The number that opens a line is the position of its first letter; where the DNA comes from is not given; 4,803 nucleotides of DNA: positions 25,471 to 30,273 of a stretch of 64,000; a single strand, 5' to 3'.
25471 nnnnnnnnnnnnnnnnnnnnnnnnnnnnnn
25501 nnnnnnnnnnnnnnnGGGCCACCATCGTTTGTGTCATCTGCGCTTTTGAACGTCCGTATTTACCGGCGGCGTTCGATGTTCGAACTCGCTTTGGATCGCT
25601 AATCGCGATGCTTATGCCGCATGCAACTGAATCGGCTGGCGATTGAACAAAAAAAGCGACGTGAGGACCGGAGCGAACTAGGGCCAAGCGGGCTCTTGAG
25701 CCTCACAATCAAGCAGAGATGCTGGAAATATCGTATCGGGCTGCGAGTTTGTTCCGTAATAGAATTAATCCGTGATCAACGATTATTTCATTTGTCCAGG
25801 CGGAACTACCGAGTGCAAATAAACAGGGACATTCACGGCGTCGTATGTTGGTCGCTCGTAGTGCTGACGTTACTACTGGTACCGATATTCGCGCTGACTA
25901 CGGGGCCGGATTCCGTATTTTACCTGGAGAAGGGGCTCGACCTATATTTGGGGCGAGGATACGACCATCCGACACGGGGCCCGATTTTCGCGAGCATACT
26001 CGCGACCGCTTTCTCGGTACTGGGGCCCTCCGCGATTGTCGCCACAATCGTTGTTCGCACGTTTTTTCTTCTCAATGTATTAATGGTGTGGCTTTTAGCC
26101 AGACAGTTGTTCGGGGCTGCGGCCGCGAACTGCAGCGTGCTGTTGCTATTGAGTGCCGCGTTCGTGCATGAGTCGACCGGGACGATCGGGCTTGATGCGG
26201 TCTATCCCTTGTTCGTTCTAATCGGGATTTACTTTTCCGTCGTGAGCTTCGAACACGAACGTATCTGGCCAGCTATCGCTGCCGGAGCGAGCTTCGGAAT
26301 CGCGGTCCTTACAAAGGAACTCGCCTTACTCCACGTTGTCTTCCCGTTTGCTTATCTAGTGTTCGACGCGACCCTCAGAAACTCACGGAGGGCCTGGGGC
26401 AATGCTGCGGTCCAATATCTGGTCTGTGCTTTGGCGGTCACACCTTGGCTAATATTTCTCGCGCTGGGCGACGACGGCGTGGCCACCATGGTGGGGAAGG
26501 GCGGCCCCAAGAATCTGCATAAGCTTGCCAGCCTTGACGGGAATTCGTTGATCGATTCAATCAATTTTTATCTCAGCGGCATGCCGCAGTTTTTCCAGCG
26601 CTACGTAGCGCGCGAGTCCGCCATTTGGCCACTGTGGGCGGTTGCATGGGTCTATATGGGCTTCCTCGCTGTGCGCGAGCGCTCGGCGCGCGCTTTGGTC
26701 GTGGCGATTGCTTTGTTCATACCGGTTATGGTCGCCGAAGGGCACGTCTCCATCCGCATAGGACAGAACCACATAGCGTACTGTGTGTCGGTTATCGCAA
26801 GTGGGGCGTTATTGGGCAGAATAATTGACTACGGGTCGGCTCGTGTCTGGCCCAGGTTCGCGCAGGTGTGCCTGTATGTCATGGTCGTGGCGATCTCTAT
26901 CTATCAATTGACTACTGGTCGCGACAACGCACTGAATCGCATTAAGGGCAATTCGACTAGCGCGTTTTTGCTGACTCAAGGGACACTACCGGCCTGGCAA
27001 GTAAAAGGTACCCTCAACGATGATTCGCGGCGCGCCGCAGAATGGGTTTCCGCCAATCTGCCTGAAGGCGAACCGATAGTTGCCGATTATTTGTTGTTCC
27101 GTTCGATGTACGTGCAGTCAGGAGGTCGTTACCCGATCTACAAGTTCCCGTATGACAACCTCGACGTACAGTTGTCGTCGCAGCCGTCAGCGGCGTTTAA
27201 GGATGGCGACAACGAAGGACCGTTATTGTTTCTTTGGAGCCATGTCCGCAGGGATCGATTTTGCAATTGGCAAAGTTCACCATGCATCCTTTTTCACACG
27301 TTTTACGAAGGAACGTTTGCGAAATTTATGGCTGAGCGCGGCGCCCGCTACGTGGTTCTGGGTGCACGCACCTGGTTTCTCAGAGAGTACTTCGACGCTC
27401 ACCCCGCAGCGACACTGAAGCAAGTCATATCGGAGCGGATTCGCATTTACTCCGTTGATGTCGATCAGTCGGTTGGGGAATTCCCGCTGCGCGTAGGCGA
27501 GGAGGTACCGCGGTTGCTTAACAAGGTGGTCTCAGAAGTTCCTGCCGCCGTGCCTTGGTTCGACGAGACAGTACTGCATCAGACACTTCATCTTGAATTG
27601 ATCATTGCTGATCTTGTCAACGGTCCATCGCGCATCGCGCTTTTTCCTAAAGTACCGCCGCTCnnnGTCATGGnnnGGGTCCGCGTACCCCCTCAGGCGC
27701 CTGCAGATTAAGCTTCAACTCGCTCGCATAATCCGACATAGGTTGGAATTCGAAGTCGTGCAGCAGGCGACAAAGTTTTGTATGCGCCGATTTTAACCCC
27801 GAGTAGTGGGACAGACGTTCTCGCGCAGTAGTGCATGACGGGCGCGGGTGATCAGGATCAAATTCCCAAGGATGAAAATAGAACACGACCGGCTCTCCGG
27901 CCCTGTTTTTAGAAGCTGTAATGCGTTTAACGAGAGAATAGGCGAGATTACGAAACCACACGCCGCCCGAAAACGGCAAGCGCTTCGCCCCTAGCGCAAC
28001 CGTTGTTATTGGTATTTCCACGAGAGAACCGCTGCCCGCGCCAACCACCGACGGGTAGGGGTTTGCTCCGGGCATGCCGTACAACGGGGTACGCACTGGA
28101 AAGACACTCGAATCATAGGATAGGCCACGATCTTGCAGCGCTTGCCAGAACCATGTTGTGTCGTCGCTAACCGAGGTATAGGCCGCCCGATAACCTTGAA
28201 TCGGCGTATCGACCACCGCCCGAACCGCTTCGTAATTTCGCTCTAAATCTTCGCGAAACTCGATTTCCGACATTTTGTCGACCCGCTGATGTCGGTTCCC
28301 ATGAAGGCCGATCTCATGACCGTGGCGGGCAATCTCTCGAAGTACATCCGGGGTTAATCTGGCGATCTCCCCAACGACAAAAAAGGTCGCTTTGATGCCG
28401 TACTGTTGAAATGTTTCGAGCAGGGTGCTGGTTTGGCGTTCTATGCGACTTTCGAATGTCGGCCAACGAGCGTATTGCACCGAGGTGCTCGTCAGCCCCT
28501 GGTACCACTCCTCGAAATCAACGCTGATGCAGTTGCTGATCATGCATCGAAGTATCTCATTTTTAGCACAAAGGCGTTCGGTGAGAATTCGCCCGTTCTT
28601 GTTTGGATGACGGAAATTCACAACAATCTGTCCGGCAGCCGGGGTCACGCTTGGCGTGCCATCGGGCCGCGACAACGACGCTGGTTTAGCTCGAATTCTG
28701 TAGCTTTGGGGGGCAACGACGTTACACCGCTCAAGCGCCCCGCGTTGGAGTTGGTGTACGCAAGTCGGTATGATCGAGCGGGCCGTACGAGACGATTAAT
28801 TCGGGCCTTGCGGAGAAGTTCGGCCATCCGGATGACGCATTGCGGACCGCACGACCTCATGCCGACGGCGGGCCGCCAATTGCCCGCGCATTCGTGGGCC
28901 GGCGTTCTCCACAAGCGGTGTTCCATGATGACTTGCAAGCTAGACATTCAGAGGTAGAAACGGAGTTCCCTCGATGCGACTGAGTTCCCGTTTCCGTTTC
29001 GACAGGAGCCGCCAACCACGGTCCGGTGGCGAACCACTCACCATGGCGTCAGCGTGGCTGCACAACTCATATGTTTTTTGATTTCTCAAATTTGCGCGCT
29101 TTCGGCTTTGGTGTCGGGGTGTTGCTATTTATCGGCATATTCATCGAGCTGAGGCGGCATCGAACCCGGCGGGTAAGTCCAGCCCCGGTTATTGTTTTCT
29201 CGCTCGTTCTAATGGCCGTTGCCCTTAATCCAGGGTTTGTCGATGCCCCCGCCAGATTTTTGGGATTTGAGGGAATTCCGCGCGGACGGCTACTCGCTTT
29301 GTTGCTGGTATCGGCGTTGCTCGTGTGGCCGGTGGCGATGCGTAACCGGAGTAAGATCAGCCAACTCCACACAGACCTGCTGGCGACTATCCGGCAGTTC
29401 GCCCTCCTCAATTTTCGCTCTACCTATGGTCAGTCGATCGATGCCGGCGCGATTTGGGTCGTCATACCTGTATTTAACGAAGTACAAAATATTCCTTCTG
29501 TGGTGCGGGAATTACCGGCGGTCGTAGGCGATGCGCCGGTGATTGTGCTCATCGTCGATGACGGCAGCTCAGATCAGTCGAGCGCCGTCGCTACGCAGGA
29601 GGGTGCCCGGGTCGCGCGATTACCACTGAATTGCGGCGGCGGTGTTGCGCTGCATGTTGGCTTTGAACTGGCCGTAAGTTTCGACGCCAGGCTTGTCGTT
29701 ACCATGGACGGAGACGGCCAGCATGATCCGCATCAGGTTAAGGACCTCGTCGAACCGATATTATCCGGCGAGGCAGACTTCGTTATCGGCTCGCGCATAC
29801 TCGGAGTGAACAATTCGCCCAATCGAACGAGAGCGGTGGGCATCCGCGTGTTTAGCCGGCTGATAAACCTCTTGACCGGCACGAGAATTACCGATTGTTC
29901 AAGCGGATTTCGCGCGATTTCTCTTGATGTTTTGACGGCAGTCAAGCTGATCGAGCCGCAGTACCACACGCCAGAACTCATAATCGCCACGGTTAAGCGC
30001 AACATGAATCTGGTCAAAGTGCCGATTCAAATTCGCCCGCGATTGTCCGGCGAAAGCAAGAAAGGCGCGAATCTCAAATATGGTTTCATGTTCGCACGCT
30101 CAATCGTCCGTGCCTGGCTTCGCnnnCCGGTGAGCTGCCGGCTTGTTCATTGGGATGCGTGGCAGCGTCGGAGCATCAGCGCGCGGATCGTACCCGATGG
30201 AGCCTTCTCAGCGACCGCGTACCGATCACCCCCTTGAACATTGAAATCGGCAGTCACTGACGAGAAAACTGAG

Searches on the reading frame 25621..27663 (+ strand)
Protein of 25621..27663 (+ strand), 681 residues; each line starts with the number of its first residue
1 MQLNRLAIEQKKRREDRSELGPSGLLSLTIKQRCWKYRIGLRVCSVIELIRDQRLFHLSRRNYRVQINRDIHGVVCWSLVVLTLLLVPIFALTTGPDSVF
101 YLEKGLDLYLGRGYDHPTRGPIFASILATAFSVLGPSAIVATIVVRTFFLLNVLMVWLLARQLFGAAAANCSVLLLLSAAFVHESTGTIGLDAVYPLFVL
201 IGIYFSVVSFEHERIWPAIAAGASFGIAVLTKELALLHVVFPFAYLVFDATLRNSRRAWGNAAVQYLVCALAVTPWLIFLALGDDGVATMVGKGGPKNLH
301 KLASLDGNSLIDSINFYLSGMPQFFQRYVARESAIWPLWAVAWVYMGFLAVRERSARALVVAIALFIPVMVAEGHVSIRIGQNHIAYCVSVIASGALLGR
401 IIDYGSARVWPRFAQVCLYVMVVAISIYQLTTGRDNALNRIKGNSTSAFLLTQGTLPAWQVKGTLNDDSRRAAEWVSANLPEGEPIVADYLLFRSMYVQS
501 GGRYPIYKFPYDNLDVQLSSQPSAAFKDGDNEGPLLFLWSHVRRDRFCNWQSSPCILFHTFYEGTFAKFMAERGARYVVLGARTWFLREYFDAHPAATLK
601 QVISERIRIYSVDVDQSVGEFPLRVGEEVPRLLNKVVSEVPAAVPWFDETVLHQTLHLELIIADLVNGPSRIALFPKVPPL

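Call 10: search_protein_families(library=pfam, proteins=[window:25621-27663:+], max_evalue=0.0001)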
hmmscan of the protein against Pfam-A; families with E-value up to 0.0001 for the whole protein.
window:25621-27663:+ (681 aa): 2 families
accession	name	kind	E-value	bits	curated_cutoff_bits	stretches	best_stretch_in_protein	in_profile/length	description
PF13231.12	PMT_2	-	9.9e-14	52.3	26.1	1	115-276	1-160/160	Dolichyl-phosphate-mannose-protein mannosyltransferase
PF02366.24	PMT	-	1.9e-05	24.8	22.7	1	149-281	94-235/245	Dolichyl-phosphate-mannose-protein mannosyltransferase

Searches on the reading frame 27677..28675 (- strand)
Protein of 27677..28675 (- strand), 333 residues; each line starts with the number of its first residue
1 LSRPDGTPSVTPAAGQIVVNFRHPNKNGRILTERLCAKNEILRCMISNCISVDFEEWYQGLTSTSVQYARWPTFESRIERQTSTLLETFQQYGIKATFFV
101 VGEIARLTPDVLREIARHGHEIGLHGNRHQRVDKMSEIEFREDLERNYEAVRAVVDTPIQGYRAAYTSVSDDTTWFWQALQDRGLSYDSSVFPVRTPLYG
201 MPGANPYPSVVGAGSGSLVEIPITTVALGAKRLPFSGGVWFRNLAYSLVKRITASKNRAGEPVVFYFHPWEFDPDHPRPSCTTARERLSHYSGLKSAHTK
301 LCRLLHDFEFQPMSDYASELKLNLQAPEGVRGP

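Call 10: search_protein_families(library=pfam, proteins=[window:27677-28675:-], max_evalue=0.0001)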
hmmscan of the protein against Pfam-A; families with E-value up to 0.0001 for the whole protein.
window:27677-28675:- (333 aa): 2 families
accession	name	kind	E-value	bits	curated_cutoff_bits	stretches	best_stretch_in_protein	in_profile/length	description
PF11959.13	DUF3473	-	8.8e-40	136.1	29.6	1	189-316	1-128/130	Domain of unknown function (DUF3473)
PF01522.26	Polysacc_deac_1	-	7.2e-22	78.1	23.1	1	73-181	12-117/124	Polysaccharide deacetylase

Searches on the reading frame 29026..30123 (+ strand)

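Call 10: search_protein_families(library=pfam, proteins=[window:29026-30123:+], max_evalue=0.0001)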
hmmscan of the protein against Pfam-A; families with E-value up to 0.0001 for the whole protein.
window:29026-30123:+ (366 aa): 2 families
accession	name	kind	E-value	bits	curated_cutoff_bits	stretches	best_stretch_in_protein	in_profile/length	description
PF00535.33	Glycos_transf_2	-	2.3e-20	73.6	23.3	1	145-303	2-164/168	Glycosyl transferase family 2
PF10066.14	DUF2304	-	1e-05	26.1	25.5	1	26-129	5-104/106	Uncharacterized conserved protein (DUF2304)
